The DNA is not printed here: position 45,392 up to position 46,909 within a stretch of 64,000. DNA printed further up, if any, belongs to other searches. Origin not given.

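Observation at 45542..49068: Candidate new system: YvcK/CofD-like + HAD + GT2 + nucleotidyltransferase module in a polysaccharide locus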

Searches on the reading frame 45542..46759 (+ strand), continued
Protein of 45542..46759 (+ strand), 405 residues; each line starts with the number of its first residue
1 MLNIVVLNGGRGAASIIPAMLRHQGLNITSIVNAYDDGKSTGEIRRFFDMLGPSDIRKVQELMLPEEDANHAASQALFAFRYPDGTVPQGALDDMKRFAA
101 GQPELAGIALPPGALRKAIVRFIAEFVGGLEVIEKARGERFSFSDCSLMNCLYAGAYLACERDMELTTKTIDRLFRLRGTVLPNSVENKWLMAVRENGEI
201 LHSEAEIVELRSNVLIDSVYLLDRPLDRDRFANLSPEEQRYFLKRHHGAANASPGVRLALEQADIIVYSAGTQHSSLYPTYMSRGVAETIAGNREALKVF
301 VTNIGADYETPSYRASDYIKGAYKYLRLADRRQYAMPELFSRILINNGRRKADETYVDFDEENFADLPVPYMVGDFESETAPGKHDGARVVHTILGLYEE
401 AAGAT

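Call 41: search_solved_structures(query=A2, max_evalue=0.01, show_alignments=5)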
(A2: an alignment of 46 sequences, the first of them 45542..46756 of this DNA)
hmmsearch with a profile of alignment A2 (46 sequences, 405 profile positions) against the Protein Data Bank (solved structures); distinct sequences matched with E-value up to 0.01: 5.
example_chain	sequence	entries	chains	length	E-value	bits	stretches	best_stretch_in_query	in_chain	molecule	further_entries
2hzb_A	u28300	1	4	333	1.1e-34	123.4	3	258-397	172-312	Hypothetical UPF0052 protein BH3568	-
2o2z_A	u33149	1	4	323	2.2e-34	122.5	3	258-397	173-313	hypothetical protein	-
2ppv_A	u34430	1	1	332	5.3e-30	108.1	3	2-86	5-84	Uncharacterized protein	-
2p0y_A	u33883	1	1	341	3.9e-27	98.6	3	247-400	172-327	Hypothetical protein lp_0780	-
2q7x_A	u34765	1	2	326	7.1e-27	97.7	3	249-400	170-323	UPF0052 protein SP_1565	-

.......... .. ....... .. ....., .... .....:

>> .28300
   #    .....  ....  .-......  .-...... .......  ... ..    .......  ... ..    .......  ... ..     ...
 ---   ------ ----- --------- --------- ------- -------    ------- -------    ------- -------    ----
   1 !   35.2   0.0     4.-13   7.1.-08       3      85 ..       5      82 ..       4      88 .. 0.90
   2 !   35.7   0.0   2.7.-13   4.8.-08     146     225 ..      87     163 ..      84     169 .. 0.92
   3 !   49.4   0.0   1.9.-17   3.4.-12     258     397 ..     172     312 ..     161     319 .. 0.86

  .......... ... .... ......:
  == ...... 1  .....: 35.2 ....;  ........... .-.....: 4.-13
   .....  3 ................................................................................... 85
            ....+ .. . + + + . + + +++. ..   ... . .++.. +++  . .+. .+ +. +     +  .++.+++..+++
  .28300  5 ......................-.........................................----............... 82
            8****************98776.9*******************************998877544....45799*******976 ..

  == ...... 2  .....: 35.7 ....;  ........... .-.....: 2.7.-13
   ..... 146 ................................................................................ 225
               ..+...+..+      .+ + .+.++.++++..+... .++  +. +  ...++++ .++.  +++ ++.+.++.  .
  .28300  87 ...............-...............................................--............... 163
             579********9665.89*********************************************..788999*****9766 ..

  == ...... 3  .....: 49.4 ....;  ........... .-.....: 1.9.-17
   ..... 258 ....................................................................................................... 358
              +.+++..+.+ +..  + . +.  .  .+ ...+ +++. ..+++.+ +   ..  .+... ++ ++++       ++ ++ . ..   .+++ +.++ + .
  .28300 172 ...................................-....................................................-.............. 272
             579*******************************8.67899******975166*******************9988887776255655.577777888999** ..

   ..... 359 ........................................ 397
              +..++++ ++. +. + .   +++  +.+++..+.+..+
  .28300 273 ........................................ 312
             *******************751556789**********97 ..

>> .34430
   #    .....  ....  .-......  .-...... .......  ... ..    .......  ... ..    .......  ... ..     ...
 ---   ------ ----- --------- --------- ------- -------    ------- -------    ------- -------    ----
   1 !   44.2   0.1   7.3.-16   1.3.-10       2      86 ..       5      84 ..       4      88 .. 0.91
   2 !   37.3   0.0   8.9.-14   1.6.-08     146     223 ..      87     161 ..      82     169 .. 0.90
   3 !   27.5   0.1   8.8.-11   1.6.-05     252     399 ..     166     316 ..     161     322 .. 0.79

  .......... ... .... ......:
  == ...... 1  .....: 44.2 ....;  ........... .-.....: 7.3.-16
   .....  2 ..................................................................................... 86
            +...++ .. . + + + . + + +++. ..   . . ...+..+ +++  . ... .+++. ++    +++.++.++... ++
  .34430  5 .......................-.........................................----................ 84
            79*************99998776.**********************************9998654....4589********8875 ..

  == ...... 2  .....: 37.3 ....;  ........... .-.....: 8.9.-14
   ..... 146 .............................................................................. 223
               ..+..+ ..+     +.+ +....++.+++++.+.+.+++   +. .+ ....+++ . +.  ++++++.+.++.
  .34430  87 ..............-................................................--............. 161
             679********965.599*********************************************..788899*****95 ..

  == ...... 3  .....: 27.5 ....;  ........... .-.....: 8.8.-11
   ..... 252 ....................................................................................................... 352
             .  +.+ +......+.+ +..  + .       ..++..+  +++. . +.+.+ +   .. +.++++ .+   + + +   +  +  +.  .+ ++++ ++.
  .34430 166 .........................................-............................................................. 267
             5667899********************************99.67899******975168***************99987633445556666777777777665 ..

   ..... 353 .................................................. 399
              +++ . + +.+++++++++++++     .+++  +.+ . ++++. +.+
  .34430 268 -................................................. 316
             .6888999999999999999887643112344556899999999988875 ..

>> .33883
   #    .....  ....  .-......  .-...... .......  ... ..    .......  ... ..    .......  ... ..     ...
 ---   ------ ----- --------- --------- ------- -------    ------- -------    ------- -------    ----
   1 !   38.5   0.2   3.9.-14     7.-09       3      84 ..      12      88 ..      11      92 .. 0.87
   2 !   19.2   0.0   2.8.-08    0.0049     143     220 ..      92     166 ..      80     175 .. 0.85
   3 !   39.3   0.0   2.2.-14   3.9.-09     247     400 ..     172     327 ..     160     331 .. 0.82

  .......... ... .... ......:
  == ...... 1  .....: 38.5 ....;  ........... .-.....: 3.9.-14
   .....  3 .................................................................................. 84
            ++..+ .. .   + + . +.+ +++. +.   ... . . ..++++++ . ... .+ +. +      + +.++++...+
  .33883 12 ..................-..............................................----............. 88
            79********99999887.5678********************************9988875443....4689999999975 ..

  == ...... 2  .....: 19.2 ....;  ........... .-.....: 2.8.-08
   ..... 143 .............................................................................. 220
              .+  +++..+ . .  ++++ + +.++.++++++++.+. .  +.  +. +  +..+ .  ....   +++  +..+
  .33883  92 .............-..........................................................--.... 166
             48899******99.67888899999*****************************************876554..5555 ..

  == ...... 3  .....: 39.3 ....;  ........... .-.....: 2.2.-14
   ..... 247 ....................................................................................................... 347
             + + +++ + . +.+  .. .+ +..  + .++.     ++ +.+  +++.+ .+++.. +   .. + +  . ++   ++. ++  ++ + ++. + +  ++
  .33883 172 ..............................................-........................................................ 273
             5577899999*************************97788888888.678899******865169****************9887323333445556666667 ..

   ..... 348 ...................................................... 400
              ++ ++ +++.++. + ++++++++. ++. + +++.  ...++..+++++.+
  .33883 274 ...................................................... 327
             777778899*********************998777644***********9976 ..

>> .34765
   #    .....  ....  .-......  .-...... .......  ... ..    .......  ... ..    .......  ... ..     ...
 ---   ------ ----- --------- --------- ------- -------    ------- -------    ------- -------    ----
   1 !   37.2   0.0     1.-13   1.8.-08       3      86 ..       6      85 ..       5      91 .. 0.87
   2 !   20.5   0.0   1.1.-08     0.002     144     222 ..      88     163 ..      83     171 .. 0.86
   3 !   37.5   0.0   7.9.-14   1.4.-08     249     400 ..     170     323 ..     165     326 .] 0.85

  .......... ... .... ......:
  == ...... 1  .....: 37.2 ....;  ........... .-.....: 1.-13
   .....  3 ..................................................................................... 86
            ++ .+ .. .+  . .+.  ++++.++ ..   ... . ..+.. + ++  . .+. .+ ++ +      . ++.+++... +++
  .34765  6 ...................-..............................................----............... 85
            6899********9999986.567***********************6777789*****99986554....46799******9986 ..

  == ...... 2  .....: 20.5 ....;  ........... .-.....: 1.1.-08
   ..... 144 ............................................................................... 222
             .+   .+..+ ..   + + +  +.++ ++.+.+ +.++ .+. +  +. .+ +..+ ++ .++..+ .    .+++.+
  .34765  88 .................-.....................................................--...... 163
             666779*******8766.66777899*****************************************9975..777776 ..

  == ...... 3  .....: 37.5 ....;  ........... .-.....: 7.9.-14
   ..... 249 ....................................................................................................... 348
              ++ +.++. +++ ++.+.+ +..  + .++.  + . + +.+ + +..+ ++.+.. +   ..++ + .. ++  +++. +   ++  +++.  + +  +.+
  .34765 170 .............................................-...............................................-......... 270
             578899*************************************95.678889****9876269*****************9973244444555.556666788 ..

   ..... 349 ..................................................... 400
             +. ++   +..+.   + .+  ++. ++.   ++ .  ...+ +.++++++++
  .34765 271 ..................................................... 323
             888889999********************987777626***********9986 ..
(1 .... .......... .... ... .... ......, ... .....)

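Call 44: find_encoding_contigs(protein=L064:8001-9254:+, flank=9000, max_places=1)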
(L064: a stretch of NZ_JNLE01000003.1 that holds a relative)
Protein L064:8001-9254:+ (418 aa): 12 contigs read that carry it; 1 place shown.
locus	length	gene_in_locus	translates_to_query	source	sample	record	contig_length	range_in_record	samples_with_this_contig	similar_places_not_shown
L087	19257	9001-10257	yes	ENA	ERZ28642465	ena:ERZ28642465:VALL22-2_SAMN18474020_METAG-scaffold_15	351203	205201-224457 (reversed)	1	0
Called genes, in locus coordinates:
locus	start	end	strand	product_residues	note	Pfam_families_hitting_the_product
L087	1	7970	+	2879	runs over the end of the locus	PF21394:Beta-ketacyl_N, PF00106:adh_short, PF08659:KR, PF13561:adh_short_C2, PF00550:PP-binding, PF00109:ketoacyl-synt, PF02801:Ketoacyl-synt_C, PF16197:KAsynt_C_assoc, +18 more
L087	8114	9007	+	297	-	PF26217:GDPGP1_N (weak)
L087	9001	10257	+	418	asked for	PF01933:CofD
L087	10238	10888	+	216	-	PF00702:Hydrolase, PF12710:HAD, PF13419:HAD_2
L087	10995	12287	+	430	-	PF03033:Glyco_transf_28, PF00201:UDPGT, PF04101:Glyco_tran_28_C (weak), PF06722:EryCIII-like_C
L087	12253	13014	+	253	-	PF00378:ECH_1, PF16113:ECH_2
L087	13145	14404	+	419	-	PF01154:HMG_CoA_synt_N, PF08540:HMG_CoA_synt_C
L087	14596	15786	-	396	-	-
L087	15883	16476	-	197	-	PF01066:CDP-OH_P_transf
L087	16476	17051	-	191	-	PF12724:Flavodoxin_5 (weak)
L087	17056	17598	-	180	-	-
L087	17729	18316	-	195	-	PF00440:TetR_N (weak)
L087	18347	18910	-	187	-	PF01066:CDP-OH_P_transf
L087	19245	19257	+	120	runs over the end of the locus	PF24832:DUF7716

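Call 45: predict_structure(alignment_id=A2)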
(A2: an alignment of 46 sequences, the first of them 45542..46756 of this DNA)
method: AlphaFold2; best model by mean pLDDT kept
length: 405 residues; sequences in the alignment: 46
mean_pLDDT: 93.0   pTM: 0.92
mean pLDDT of the five models: 93.0, 92.5, 91.5, 91.2, 91.1
residues with pLDDT >= 90: 327; 70-90: 72; 50-70: 6; < 50: 0
segments of 3 or more residues with pLDDT < 50: none
pLDDT, mean of each block of 10 residues (from residue 1): 92 85 96 88 93 93 96 97 95 98 97 96 98 97 96 98 97 97 94 92 86 88 92 95 93 97 96 85 96 98 83 90 91 94 93 82 93 94 92 97 74
secondary structure, 60 per line:
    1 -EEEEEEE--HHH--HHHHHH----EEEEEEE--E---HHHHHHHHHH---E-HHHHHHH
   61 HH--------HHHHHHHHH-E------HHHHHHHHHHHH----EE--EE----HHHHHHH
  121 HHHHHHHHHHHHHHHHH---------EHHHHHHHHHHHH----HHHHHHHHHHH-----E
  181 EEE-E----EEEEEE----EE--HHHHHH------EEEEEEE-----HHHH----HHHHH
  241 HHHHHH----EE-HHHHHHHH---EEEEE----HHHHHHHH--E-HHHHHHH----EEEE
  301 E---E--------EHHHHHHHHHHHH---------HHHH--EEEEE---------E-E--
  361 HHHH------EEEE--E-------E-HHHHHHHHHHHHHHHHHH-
elements in order: E2-8 H16-21 E26-32 H39-48 H54-62 H71-79 H88-99 H114-137 H148-159 H164-174 E180-183 E190-195 H204-209 E216-222 H228-231 H236-246 H254-261 E265-269 H274-281 H286-292 E297-301 H315-326 H336-339 E342-346 H361-364 E371-374 H387-404

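Call 48: find_encoding_contigs(protein=L083:1501-3573:+, flank=9000, max_places=2)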
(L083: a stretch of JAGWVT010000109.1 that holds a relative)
Protein L083:1501-3573:+ (691 aa): no gene with exactly this product is on record in the collection.

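Call 49: find_encoding_contigs(protein=L076:7941-9935:+, flank=9000, max_places=1)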
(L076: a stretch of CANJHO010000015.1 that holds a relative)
Protein L076:7941-9935:+ (665 aa): no gene with exactly this product is on record in the collection.

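Call 50: find_encoding_contigs(protein=P0164, flank=8000, max_places=2)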
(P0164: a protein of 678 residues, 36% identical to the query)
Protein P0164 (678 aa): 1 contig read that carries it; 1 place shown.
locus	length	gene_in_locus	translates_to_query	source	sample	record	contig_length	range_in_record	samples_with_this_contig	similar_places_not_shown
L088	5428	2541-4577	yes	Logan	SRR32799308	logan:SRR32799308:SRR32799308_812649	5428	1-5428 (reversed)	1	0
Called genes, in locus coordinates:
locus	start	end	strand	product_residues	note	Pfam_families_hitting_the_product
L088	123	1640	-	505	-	PF13231:PMT_2 (weak)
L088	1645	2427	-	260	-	PF01965:DJ-1_PfpI, PF17124:ThiJ_like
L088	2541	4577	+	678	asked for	PF00483:NTP_transferase, PF01128:IspD (weak), PF12804:NTP_transf_3, PF01933:CofD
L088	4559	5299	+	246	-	PF13641:Glyco_tranf_2_3, PF00535:Glycos_transf_2, PF10111:Glyco_tranf_2_2 (weak)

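Call 51: fold_search(model_id=the predicted structure, library=pdb)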
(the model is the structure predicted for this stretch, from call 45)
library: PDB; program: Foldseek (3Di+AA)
matches with E <= 10: 1254; with E <= 0.001: 19
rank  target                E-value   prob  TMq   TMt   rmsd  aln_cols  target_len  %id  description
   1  2hzb_A                1.5e-18  1.00  0.65  0.83   4.4       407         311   22  X-Ray Crystal Structure of Protein BH3568 from Bacillus halodurans. Northeast Structural Genomics Consortium BhR60. (released 2006-08-22)
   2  2o2z_B                1.5e-18  1.00  0.67  0.86   3.4       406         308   21  Crystal structure of a protein member of the upf0052 family (bh3568) from bacillus halodurans at 2.60 A resolution (released 2006-12-19)
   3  2o2z_C                2.4e-18  1.00  0.66  0.85   3.5       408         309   21  Crystal structure of a protein member of the upf0052 family (bh3568) from bacillus halodurans at 2.60 A resolution (released 2006-12-19)
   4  2ppv                  2.7e-18  1.00  0.65  0.80   3.9       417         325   21  CRYSTAL STRUCTURE OF a protein belonging to the UPF0052 (SE_0549) FROM STAPHYLOCOCCUS EPIDERMIDIS ATCC 12228 AT 2.00 A R (released 2007-05-15)
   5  2o2z_D                3.1e-18  1.00  0.66  0.85   3.6       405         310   21  Crystal structure of a protein member of the upf0052 family (bh3568) from bacillus halodurans at 2.60 A resolution (released 2006-12-19)
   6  2o2z_A                4.3e-18  1.00  0.67  0.86   3.4       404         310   21  Crystal structure of a protein member of the upf0052 family (bh3568) from bacillus halodurans at 2.60 A resolution (released 2006-12-19)
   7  2q7x_A                1.1e-15  1.00  0.60  0.75   4.8       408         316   18  Crystal structure of a putative phospho transferase (sp_1565) from streptococcus pneumoniae tigr4 at 2.00 A resolution (released 2007-06-19)
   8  2q7x_B                1.6e-14  1.00  0.57  0.74   6.1       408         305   18  Crystal structure of a putative phospho transferase (sp_1565) from streptococcus pneumoniae tigr4 at 2.00 A resolution (released 2007-06-19)
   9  2p0y                  1.4e-08  1.00  0.48  0.77   5.8       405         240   13  Crystal structure of Q88YI3_LACPL from Lactobacillus plantarum. Northeast Structural Genomics Consortium target LpR6 (released 2007-03-27)
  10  6uw7_B                1.4e-08  1.00  0.50  0.61   9.5       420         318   15  The crystal structure of FbiA from Mycobacterium smegmatis, Dehydro-F420-0 bound form (released 2020-05-13)
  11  6uw1_A                1.8e-08  1.00  0.47  0.57   8.6       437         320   12  The crystal structure of FbiA from Mycobacterium Smegmatis, Fo bound form (released 2020-05-13)
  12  3c3d_A                2.3e-08  1.00  0.51  0.65   7.9       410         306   14  Crystal structure of 2-phospho-(S)-lactate transferase from Methanosarcina mazei in complex with Fo and phosphate. Nor (released 2008-02-19)
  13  3cgw                  3.0e-08  1.00  0.45  0.58   9.2       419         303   13  Crystal structure of 2-phospho-(S)-lactate transferase from Methanosarcina mazei. Northeast Structural Genomics Consorti (released 2008-03-18)
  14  6uw7_A                3.4e-08  1.00  0.50  0.63   8.0       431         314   14  The crystal structure of FbiA from Mycobacterium smegmatis, Dehydro-F420-0 bound form (released 2020-05-13)
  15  3c3e_A                3.8e-08  1.00  0.47  0.60   8.6       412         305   13  Crystal structure of 2-phospho-(S)-lactate transferase from Methanosarcina mazei in complex with Fo and GDP. Northeast (released 2008-02-19)
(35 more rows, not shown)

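Call 54: search_protein_families(library=pfam, proteins=[L037:6775-8004:+, L072:8788-9804:+, L050:15009-16160:+, L033:5451-6770:+, L051:4615-5820:-, L045:6391-7473:-, L017:3-1829:+, L082:7231-7989:+, L038:4946-6736:+, L062:5087-6001:+], max_evalue=0.001)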
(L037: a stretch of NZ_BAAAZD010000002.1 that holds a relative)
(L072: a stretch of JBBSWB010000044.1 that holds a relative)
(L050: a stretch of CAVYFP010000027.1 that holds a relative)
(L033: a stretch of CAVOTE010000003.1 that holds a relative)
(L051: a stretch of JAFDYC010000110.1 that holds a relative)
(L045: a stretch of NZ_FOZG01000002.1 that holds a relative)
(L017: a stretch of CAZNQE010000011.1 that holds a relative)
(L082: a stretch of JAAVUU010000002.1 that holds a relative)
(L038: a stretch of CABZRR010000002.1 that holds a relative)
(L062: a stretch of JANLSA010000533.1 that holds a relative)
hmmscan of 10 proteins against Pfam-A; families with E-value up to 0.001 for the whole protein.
L037:6775-8004:+ (410 aa): 3 families
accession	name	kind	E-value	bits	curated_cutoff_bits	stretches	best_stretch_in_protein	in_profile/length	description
PF13579.12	Glyco_trans_4_4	-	1.1e-10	42.5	29.7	1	27-177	13-147/158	Glycosyl transferase 4-like domain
PF00534.26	Glycos_transf_1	-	1.2e-10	41.6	26.4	1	208-374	3-164/172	Glycosyl transferases group 1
PF13439.12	Glyco_transf_4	-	5e-09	36.8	28.5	1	27-194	14-168/170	Glycosyltransferase Family 4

L072:8788-9804:+ (339 aa): 7 families
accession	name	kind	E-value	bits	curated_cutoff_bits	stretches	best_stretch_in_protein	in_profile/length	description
PF01370.27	Epimerase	-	4.5e-57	193.6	20.9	1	5-240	2-240/240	NAD dependent epimerase/dehydratase family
PF16363.11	GDP_Man_Dehyd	-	1.3e-56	192.9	27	1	5-297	1-332/332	GDP-mannose 4,6 dehydratase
PF01073.25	3Beta_HSD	-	2.2e-21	76.5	22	1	5-229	1-230/280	3-beta hydroxysteroid dehydrogenase/isomerase family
PF02719.21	Polysacc_synt_2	-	1.6e-14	54.2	20.2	1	5-254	2-243/293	Polysaccharide biosynthesis protein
PF07993.18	NAD_binding_4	-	8.3e-13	48.5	20.1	1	55-178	74-210/258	Male sterility protein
PF04321.23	RmlD_sub_bind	-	3.4e-11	43.2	27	1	4-231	3-200/287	RmlD substrate binding domain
PF13460.12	NAD_binding_10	-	1e-05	25.9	27.2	1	8-135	1-114/184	NAD(P)H-binding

L050:15009-16160:+ (384 aa): 7 families
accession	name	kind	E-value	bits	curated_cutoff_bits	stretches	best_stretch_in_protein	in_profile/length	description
PF13692.12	Glyco_trans_1_4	-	1.4e-31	110.1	27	1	198-339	3-142/142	Glycosyl transferases group 1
PF00534.26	Glycos_transf_1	-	2.1e-30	106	26.4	1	191-352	10-171/172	Glycosyl transferases group 1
PF13579.12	Glyco_trans_4_4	-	3e-15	57.3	29.7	1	18-173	8-156/158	Glycosyl transferase 4-like domain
PF13477.12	Glyco_trans_4_2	-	1.2e-11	45.3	23.4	1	2-136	1-129/139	Glycosyl transferase 4-like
PF13524.12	Glyco_trans_1_2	-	3e-11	43.9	25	1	214-358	5-133/144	Glycosyl transferase-like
PF13439.12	Glyco_transf_4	-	3.5e-10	40.6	28.5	1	19-173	10-163/170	Glycosyltransferase Family 4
PF20706.3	GT4-conflict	-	1.9e-07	30.8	26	1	169-353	175-369/385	Family 4 Glycosyltransferase in conflict systems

L033:5451-6770:+ (440 aa): 3 families
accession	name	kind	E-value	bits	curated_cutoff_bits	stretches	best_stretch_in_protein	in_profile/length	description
PF03721.20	UDPG_MGDP_dh_N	-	7.2e-30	104.4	27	1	23-197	2-183/187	UDP-glucose/GDP-mannose dehydrogenase family, NAD binding domain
PF00984.24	UDPG_MGDP_dh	-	5.7e-25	87.7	25.4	1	218-306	2-93/94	UDP-glucose/GDP-mannose dehydrogenase family, central domain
PF03720.21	UDPG_MGDP_dh_C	-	2e-22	80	30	1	333-431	1-101/103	UDP-glucose/GDP-mannose dehydrogenase family, UDP binding domain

L051:4615-5820:- (402 aa): 0 families

L045:6391-7473:- (361 aa): 0 families

L017:3-1829:+ (609 aa): 4 families
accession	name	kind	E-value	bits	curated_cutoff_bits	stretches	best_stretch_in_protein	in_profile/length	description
PF13807.11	GNVR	-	1.2e-28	99.3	27.7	1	243-322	2-81/82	G-rich domain on putative tyrosine kinase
PF23607.1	WZC_N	-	4.1e-18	66.2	27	1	2-79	33-109/110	Tyrosine-protein kinase Wzc, N-terminal domain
PF13614.12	AAA_31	-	1.1e-07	32.4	27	1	412-531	4-130/177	AAA domain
PF01656.29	CbiA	-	1.3e-05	25.6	25.4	1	412-551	1-54/125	CobQ/CobB/MinD/ParA nucleotide binding domain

L082:7231-7989:+ (253 aa): 2 families
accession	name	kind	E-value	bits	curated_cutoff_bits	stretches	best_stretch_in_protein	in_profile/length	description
PF00535.33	Glycos_transf_2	-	1.1e-24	87.7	23.3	1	15-140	1-121/168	Glycosyl transferase family 2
PF13641.12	Glyco_tranf_2_3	-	1.9e-05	25.3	27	1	14-108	3-97/230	Glycosyltransferase like family 2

L038:4946-6736:+ (597 aa): 5 families
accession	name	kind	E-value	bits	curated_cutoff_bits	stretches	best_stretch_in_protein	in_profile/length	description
PF00005.33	ABC_tran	-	2.7e-33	115.9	25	1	379-530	1-137/137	ABC transporter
PF00664.28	ABC_membrane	-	1.3e-10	41.8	28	1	53-303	37-269/274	ABC transporter transmembrane region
PF02463.25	SMC_N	-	7.5e-06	26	40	1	416-570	107-209/220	RecF/RecN/SMC N terminal domain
PF03193.22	RsgA_GTPase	-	0.00022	21.5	30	1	358-418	75-135/174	RsgA GTPase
PF13555.12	AAA_29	-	0.00067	19.8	27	0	383-417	16-50/61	P-loop containing region of AAA domain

L062:5087-6001:+ (305 aa): 7 families
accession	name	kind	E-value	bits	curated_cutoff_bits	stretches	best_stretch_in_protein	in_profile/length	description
PF13489.12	Methyltransf_23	-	1.8e-18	67.2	27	1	108-264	18-160/164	Methyltransferase domain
PF08241.18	Methyltransf_11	-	4.9e-17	62.8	21.2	1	116-208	1-94/95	Methyltransferase domain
PF13649.12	Methyltransf_25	-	9.9e-12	45.8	27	1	116-205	2-97/97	Methyltransferase domain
PF08242.18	Methyltransf_12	-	5.8e-11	43.4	30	1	116-207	1-98/98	Methyltransferase domain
PF13847.12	Methyltransf_31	-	1.5e-07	31.7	27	1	111-213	3-113/145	Methyltransferase domain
PF07021.18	MetW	-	0.00061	19.9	21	0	110-200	12-101/193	Methionine biosynthesis protein MetW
PF02353.26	CMAS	-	0.00075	19.3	27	0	102-207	53-162/273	Mycolic acid cyclopropane synthetase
